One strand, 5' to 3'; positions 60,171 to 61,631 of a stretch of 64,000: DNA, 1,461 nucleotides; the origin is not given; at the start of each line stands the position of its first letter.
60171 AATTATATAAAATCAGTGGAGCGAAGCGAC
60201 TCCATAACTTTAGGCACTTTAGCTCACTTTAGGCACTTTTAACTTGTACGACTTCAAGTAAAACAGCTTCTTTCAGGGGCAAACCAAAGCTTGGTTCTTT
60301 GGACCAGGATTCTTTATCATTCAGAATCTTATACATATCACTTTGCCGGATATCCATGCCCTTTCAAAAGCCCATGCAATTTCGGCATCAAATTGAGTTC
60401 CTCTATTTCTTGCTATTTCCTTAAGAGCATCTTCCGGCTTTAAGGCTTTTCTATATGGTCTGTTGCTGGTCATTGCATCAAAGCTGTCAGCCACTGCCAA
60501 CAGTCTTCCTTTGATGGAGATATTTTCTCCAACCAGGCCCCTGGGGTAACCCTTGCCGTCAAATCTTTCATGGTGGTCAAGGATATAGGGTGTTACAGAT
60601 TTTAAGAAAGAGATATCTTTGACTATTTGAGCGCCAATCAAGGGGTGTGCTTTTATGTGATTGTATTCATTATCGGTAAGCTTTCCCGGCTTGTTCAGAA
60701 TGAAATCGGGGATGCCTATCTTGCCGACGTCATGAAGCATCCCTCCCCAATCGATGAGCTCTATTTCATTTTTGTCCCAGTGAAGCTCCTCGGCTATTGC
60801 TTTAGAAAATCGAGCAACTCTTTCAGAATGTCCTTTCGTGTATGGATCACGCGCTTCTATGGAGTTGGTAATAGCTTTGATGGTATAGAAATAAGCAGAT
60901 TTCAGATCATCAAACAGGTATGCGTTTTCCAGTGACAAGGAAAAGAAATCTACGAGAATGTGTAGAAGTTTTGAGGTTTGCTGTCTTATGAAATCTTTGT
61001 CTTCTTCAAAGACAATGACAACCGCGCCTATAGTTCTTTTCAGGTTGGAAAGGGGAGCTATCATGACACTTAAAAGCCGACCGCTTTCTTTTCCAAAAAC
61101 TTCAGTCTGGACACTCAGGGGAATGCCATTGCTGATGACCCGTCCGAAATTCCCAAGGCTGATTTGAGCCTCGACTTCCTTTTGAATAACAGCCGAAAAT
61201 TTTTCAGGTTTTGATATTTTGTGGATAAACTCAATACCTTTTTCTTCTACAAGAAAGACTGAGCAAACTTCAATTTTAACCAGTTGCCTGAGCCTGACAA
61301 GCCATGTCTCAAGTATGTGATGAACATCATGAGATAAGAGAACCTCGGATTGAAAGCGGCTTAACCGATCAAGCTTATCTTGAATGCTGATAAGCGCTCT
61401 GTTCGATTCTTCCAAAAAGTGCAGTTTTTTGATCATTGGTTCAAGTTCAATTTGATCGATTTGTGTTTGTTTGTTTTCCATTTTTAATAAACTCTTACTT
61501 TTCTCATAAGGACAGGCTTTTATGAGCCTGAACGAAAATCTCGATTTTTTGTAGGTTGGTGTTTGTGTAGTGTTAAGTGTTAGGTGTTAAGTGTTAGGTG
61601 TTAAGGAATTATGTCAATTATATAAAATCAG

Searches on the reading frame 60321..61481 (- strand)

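Call 7: search_protein_families(library=ncbifam, proteins=[window:60321-61481:-])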
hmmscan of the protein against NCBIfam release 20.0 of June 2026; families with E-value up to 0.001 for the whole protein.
window:60321-61481:- (386 aa): 3 families
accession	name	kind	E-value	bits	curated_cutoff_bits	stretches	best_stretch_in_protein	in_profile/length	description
NF053512.1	nitric_RR_NosR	exception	8.3e-40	137.1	400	1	191-374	168-352/422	response regulator c-di-GMP phosphodiesterase, NosR family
TIGR00277.1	HDIG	domain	5.8e-09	35.7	27.6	1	217-305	7-83/84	HDIG domain-containing metalloprotein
NF045665.1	NTPtran_DVU1551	equivalog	0.00017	20.8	315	1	202-254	205-259/359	DVU_1551 family NTP transferase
